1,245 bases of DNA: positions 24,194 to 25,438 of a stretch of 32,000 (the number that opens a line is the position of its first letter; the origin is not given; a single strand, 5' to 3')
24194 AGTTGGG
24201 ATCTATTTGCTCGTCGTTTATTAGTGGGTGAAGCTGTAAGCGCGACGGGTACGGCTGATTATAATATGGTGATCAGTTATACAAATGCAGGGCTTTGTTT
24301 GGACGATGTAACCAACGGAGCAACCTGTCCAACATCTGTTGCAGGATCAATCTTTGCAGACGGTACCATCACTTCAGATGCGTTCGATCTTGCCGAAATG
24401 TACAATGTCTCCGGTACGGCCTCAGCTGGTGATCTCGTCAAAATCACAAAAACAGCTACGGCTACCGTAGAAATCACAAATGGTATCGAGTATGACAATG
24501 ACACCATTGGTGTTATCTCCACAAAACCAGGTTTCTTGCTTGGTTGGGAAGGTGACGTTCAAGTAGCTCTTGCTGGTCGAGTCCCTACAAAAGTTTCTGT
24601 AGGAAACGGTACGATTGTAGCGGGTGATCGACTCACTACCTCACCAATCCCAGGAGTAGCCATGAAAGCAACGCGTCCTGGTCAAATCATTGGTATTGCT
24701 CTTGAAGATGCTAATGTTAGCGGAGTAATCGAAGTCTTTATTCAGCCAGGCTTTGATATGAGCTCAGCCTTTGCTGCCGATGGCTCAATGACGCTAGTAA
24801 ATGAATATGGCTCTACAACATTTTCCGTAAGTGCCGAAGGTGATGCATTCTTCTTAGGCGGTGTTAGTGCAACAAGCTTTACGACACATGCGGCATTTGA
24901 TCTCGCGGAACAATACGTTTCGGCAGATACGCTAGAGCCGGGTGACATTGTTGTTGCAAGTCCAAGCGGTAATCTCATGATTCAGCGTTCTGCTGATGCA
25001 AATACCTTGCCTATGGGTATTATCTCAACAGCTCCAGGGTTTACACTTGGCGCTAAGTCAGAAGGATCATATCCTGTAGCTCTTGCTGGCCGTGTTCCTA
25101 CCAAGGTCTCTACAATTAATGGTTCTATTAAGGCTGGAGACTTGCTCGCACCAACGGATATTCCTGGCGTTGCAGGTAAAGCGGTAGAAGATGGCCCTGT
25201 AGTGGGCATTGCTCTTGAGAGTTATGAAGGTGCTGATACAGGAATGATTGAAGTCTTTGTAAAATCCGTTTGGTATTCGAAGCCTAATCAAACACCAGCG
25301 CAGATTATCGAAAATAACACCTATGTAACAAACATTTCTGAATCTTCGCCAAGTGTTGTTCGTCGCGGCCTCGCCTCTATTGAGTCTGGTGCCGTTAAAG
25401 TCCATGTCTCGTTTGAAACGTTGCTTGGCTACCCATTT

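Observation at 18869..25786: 2305-aa tail-fibre-like giant surface protein with an embedded beta-propeller and a duplicated C-terminal module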

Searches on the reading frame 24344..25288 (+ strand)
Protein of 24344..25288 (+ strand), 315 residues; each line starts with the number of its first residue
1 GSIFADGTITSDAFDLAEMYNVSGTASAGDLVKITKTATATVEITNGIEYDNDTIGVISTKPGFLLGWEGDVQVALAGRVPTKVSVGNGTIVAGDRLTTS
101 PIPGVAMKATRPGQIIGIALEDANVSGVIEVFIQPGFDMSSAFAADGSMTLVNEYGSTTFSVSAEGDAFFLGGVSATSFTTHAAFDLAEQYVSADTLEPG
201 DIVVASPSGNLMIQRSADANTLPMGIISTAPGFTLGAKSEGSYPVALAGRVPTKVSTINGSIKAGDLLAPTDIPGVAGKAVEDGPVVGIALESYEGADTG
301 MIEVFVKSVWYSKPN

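Call 15: search_protein_families(library=phrogs, proteins=[window:24344-25288:+], max_evalue=0.1)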
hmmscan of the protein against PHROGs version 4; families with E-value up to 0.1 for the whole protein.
window:24344-25288:+ (315 aa): 3 families
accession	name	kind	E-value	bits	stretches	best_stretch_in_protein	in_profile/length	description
phrog_6427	-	unknown function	1.3e-13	51.3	2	172-308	534-671/675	-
phrog_22593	-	unknown function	1.6e-11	44.9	2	149-302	251-396/400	-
phrog_673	-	head and packaging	2.2e-06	28.8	2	88-138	82-133/260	head scaffolding protein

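Call 16: search_protein_families(library=pfam, proteins=[window:24344-25288:+], max_evalue=10)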
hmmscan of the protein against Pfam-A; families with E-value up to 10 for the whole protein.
window:24344-25288:+ (315 aa): 0 families

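Call 17: find_homologous_proteins(query=window:24344-25288:+, max_evalue=0.001)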
Query window:24344-25288:+ (315 aa): 513 proteins with E <= 0.001 among 8000 candidates; the best 120 are listed.
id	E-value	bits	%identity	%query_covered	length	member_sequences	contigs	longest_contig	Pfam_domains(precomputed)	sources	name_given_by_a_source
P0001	4.1e-191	652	98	100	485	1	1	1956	-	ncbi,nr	ncbi:MAG: hypothetical protein KC582_04885, partial [Candidatus Magasanikbacteria bacterium]|nr:hypo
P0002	2.5e-83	298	46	99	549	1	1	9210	-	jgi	jgi:hypothetical protein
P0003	1.2e-73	266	50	44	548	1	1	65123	-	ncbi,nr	ncbi:hypothetical protein EDM68_03105 [Candidatus Uhrbacteria bacterium]|nr:MAG: hypothetical protei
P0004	3.1e-52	196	69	46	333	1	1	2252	PF05887.17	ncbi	-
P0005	1.2e-49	188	52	43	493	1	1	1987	-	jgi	jgi:hypothetical protein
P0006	6.8e-43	165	53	41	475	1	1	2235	-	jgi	jgi:hypothetical protein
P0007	4.7e-40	156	48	41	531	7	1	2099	-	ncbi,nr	ncbi:hypothetical protein KJZ71_05750, partial [Patescibacteria group bacterium]|nr:hypothetical pro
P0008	1.0e-39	155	47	41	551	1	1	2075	-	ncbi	ncbi:MAG: hypothetical protein ABII98_00685, partial [bacterium]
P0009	1.7e-37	148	51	42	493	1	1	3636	-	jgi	-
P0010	1.1e-36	145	54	43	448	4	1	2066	-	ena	-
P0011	2.7e-36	144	51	44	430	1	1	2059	-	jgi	jgi:hypothetical protein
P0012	5.6e-36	143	50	44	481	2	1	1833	-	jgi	-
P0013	1.1e-35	142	52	43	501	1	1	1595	PF01580.25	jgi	-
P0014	8.0e-35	139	53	43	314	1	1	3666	-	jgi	jgi:hypothetical protein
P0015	9.9e-34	135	53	43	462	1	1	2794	-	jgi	jgi:hypothetical protein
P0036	3.2e-21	94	45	43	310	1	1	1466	PF24146.3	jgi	jgi:hypothetical protein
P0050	1.1e-19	89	50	38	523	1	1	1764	PF24146.3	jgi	-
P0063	2.1e-18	85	57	22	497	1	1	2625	-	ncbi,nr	ncbi:MAG: hypothetical protein KDA75_17455 [Planctomycetaceae bacterium]|nr:hypothetical protein [Pl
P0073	1.4e-17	82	61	21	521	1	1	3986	PF13884.12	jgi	jgi:hypothetical protein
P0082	5.5e-17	80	43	43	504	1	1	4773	-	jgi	-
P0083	6.0e-17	80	46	43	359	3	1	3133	-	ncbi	ncbi:MAG: hypothetical protein AB1453_14570 [Chloroflexota bacterium]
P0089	9.9e-17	80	29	99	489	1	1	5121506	-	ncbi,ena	-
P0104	6.0e-16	77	39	46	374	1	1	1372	PF00333.27,PF11962.14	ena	-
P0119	7.4e-15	73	43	41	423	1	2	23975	-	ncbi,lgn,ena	-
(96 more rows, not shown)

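Call 18: search_solved_structures(query=window:24344-25288:+, max_evalue=10, show_alignments=3)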
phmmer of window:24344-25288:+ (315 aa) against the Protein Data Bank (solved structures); distinct sequences matched with E-value up to 10: 23.
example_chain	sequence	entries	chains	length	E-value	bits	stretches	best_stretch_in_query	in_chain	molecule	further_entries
6e6l_A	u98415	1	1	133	0.74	12.6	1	33-77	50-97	Retinol-binding protein 2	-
9df8_B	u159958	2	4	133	0.86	12.4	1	32-77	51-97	Retinol-binding protein 2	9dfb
5faz_A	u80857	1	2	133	1.2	12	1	29-77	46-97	Retinol-binding protein 2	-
8vzy_A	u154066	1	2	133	1.2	11.9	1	29-77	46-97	Retinol-binding protein 2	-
8w02_A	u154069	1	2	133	1.3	11.9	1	29-77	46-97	Retinol-binding protein 2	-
12ak_A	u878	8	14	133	1.3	11.9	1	29-77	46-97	Retinol-binding protein 2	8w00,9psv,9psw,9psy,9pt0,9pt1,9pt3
7mfy_A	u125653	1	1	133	1.3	11.8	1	29-77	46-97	Retinol-binding protein 2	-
5f7g_A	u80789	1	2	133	1.3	11.8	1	29-77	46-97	Retinol-binding protein 2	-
5f58_A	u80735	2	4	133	1.4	11.8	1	29-77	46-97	Retinol-binding protein 2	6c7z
5f6b_A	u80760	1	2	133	1.4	11.7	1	29-77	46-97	Retinol-binding protein 2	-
5ffh_A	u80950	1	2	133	1.4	11.7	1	29-77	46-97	Retinol-binding protein 2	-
9d8m_A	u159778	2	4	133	1.7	11.5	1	30-77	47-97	Retinol-binding protein 2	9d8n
4gkc_A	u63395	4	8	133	2.1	11.2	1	30-77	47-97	Retinol-binding protein 2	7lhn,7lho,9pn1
4efg_A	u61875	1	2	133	2.1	11.2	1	30-77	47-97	Retinol-binding protein 2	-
4eej_A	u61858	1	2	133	2.1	11.2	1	30-77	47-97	Retinol-binding protein 2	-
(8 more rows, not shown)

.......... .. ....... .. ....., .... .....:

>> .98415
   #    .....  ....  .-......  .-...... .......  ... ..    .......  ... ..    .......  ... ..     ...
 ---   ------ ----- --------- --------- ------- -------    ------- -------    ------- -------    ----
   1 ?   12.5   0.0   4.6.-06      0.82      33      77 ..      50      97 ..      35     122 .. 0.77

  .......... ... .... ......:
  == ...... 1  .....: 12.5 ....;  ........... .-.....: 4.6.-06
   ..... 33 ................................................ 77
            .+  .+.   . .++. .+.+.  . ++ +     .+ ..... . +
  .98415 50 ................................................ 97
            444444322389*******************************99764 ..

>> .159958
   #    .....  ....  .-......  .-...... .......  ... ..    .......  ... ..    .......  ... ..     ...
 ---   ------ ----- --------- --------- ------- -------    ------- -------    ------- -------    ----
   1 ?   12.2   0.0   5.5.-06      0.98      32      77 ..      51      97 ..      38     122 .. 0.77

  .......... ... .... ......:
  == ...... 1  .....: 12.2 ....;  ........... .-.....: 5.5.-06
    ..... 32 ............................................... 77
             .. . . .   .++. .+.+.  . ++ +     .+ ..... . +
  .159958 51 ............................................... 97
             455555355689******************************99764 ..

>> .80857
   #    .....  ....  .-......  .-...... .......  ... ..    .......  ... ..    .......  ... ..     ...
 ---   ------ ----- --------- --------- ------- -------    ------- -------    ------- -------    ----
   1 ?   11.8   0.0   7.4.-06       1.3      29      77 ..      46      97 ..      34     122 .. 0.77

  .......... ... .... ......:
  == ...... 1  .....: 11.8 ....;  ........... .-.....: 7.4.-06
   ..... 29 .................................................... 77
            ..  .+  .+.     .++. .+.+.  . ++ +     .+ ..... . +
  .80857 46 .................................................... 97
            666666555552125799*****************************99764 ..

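Call 21: search_protein_families(library=pfam, proteins=[P0104, P0073, P0036, P0050, P0089, P0063, P0083, P0082, P0119, P0004], max_evalue=0.1)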
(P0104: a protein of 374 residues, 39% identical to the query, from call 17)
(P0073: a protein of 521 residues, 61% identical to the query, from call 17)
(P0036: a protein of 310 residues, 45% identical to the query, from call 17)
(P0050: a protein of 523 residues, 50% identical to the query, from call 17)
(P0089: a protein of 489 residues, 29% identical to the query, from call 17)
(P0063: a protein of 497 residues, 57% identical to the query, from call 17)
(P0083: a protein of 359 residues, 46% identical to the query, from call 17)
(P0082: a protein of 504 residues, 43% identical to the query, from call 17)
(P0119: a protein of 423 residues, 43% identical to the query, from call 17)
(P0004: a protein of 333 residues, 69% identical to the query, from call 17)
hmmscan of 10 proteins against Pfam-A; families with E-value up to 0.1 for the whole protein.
P0104 (374 aa): 2 families
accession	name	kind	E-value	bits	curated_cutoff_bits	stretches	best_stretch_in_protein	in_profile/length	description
PF00333.26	Ribosomal_S5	-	2e-20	73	27.1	1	15-76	2-63/65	Ribosomal protein S5, N-terminal domain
PF11962.13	Peptidase_G2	-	1.7e-05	24.8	25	1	179-235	48-100/228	Peptidase_G2, IMC autoproteolytic cleavage domain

P0073 (521 aa): 2 families
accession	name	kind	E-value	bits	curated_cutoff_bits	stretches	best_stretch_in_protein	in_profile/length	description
PF13884.11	Peptidase_S74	-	1.9e-05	25.3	22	1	415-466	1-53/58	Chaperone of endosialidase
PF11962.13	Peptidase_G2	-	0.017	15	25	1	161-356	33-199/228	Peptidase_G2, IMC autoproteolytic cleavage domain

P0036 (310 aa): 1 family
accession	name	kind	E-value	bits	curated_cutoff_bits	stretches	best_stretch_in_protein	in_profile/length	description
PF24146.1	K1-lyase_C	-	1.8e-06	28.8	27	1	238-293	1-55/70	K1 capsule-specific polysaccharide lyase, C-terminal domain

P0050 (523 aa): 9 families
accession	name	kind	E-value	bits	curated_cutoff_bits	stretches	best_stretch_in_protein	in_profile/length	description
PF24146.1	K1-lyase_C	-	4.5e-05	24.3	27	1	451-522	2-70/70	K1 capsule-specific polysaccharide lyase, C-terminal domain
PF07889.17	DUF1664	-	0.0024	18.4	34.6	1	229-313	36-117/124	Protein of unknown function (DUF1664)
PF19220.6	Rod_CreS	-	0.0027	17.2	100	1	235-321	98-184/359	Crescentin, rod domain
PF11932.13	DUF3450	-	0.0072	16.1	32.6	1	230-308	12-90/241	Protein of unknown function (DUF3450)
PF17098.10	Wtap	-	0.011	16.1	35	1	231-288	56-111/155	WTAP/Mum2p family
PF12795.12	MscS_porin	-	0.024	14.6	34.4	1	233-295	77-139/238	Mechanosensitive ion channel porin domain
PF01565.28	FAD_binding_4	-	0.027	14.6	26.4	0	306-358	53-105/139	FAD binding domain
PF08614.16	ATG16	-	0.09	13.4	33.7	0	231-287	99-155/200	Autophagy protein 16 (ATG16)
PF06419.17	COG6_N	-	0.094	13.3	27.4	0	209-288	8-87/114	Conserved oligomeric complex COG6, N-terminal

P0089 (489 aa): 1 family
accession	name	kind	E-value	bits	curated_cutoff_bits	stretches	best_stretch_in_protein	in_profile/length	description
PF11962.13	Peptidase_G2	-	0.0053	16.6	25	1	185-400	34-199/228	Peptidase_G2, IMC autoproteolytic cleavage domain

P0063 (497 aa): 1 family
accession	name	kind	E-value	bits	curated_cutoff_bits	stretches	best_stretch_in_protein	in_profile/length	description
PF11962.13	Peptidase_G2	-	0.041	13.7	25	0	174-249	28-102/228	Peptidase_G2, IMC autoproteolytic cleavage domain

P0083 (359 aa): 1 family
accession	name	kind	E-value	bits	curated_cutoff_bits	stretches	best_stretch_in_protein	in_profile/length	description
PF11962.13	Peptidase_G2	-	0.00021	21.2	25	1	212-291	32-108/228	Peptidase_G2, IMC autoproteolytic cleavage domain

P0082 (504 aa): 0 families

P0119 (423 aa): 1 family
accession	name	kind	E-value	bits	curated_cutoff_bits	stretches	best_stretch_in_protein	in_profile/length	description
PF09956.15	Phage_cement_2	-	0.043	14.6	24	1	319-385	37-102/103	Phage cement protein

P0004 (333 aa): 2 families
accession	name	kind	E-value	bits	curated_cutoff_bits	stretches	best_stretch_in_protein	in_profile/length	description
PF05887.16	Trypan_PARP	-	1.7e-07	31.8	100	1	262-330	45-111/134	Procyclic acidic repetitive protein (PARP)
PF11962.13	Peptidase_G2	-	0.051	13.4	25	0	13-82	31-100/228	Peptidase_G2, IMC autoproteolytic cleavage domain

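Call 25: search_protein_families(library=ncbifam, proteins=[window:24344-25288:+], max_evalue=1)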
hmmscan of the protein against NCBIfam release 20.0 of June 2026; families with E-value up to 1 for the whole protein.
window:24344-25288:+ (315 aa): 0 families

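Call 30: find_encoding_contigs(protein=P0001, flank=10000)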
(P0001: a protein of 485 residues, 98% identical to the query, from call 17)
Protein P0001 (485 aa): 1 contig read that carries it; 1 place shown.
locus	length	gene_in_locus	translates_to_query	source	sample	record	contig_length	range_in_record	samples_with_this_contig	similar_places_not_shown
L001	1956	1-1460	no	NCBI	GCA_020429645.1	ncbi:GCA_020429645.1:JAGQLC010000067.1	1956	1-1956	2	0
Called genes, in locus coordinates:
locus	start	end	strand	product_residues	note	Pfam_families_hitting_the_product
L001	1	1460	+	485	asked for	?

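Call 80: search_dna_similar(query=window:24344-25288:+, collection=phages, mode=protein, max_evalue=0.001, max_rows=25)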
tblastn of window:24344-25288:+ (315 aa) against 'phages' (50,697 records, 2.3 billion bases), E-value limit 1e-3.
Records with a match: 28; places in all: 28; records where one place covers at least 80% of the query: 0.
Best place of each record, by identity: <60% 28.
By first word of the organism name: Campylobacter 13; Pseudomonas 11; Agrobacterium 2; Sinorhizobium 1; Bacteriophage 1.
By host as written in the record: - 8; Pseudomonas aeruginosa PAO1 5; Campylobacter jejuni 5; Pseudomonas aeruginosa 3; Agrobacterium tumefaciens C58 2; Campylobacter sp. 2; Sinohrizobium meliloti NRRL L-50 1; Campylobacter coli 99-2 1; and 1 more.
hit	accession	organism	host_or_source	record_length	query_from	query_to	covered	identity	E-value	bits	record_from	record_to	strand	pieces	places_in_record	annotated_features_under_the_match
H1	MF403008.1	Agrobacterium phage Atu_ph07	Agrobacterium tumefaciens C58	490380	1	308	80%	39.2%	7e-6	104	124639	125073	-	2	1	hypothetical protein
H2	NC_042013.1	Agrobacterium phage Atu_ph07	Agrobacterium tumefaciens C58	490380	1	308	80%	39.2%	7e-6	104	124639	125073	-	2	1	hypothetical protein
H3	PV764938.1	Sinorhizobium phage Phosso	Sinohrizobium meliloti NRRL L-50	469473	1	277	70%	38.8%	7e-6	106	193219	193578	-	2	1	hypothetical protein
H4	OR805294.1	Pseudomonas phage Ettore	Pseudomonas aeruginosa PAO1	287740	7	302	70%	37.2%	1e-6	112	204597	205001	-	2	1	hypothetical protein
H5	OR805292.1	Pseudomonas phage Cassandra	Pseudomonas aeruginosa PAO1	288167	7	302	70%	37.2%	1e-6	111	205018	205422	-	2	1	hypothetical protein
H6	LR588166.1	Pseudomonas phage vB_PaeM_MIJ3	-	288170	7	302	70%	37.2%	1e-6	111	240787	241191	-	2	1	hypothetical protein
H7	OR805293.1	Pseudomonas phage Deifobo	Pseudomonas aeruginosa PAO1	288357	7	302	70%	37.2%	1e-6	111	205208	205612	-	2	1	hypothetical protein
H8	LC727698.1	Pseudomonas phage sp. 30-3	Pseudomonas aeruginosa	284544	7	302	70%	37.2%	1e-6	111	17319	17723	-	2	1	hypothetical protein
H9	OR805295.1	Pseudomonas phage Paride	Pseudomonas aeruginosa PAO1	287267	7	302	70%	37.2%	1e-6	111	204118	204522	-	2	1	hypothetical protein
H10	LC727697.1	Pseudomonas phage sp. 30-2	Pseudomonas aeruginosa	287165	7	302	70%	37.2%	1e-6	111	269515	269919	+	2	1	hypothetical protein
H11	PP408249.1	Pseudomonas phage vB_Pa-PAC2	Pseudomonas aeruginosa PAO1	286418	7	302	70%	37.2%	1e-6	111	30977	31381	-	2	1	baseplate wedge subunit and tail pin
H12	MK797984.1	Pseudomonas phage vB_PaeM_PA5oct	-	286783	7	302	70%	37.2%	1e-6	111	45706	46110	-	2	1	hypothetical protein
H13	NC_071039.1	Pseudomonas phage vB_PaeM_PA5oct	-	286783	7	302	70%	37.2%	1e-6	111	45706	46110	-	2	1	virion structural protein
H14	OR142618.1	Pseudomonas phage Callisto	Pseudomonas aeruginosa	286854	7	302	70%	37.2%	2e-6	110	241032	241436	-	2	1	hypothetical protein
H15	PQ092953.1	Campylobacter phage CC_R7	Campylobacter coli 99-2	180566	63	302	76%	25.6%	6e-5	50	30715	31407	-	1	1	hypothetical protein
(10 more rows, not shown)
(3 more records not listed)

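Call 115: get_annotated_region(hit=H13, flank=3000)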
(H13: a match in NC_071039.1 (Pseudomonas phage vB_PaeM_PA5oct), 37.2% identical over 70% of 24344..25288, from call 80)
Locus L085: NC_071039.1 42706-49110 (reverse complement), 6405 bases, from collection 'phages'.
description: Pseudomonas phage vB_PaeM_PA5oct, complete genome.
organism: Pseudomonas phage vB_PaeM_PA5oct (NCBI taxid 2163605)
taxonomy: Viruses; Duplodnaviria; Heunggongvirae; Uroviricota; Caudoviricetes; Arenbergviridae; Wroclawvirus; Wroclawvirus PA5oct
host: -; source: -; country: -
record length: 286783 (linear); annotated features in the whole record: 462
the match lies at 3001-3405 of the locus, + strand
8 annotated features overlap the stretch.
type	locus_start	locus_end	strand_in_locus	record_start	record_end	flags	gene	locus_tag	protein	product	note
CDS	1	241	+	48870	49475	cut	-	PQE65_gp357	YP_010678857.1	hypothetical protein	ESI-MS/MS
CDS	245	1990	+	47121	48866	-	-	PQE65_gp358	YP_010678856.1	long tail fiber protein distal subunit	ESI-MS/MS; Phage baseplate wedge subunit and tail pin (T4-like gp10)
CDS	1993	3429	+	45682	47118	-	-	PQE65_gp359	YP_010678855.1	virion structural protein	ESI-MS/MS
CDS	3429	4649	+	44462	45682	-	-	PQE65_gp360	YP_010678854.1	hypothetical protein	ESI-MS/MS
CDS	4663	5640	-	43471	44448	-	-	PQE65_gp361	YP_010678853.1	hypothetical protein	-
CDS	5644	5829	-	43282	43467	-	-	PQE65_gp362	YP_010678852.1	hypothetical protein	-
CDS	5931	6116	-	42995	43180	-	-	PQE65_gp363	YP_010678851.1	hypothetical protein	-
CDS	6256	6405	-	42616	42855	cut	-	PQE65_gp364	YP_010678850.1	hypothetical protein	-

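Call 116: get_annotated_region(hit=H2, flank=3000)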
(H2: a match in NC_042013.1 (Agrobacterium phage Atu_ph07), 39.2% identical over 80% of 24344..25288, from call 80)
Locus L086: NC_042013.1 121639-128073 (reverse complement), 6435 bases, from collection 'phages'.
description: Agrobacterium phage Atu_ph07, complete genome.
organism: Agrobacterium phage Atu_ph07 (NCBI taxid 2024264)
taxonomy: Viruses; Duplodnaviria; Heunggongvirae; Uroviricota; Caudoviricetes; Polybotosvirus; Polybotosvirus Atuph07
host: Agrobacterium tumefaciens C58; source: -; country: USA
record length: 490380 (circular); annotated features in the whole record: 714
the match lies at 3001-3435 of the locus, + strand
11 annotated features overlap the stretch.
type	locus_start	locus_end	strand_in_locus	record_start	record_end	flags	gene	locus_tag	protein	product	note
CDS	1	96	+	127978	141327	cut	-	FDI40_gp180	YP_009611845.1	virion structural protein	T4-like phage structural protein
CDS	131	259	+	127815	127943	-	-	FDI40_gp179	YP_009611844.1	hypothetical protein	-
CDS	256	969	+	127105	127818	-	-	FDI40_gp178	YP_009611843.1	hypothetical protein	-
CDS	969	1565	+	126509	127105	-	-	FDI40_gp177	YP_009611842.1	hypothetical protein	-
CDS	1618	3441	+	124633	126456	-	-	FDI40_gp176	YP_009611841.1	hypothetical protein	-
CDS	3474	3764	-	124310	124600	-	-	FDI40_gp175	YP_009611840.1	hypothetical protein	-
CDS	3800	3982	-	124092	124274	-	-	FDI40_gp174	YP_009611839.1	hypothetical protein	-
CDS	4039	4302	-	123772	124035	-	-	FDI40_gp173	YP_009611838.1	hypothetical protein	-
CDS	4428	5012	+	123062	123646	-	-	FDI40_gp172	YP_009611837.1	hypothetical protein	-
CDS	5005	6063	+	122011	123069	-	-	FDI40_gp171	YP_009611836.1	radical SAM domain-containing protein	-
CDS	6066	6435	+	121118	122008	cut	-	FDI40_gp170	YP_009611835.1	hypothetical protein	-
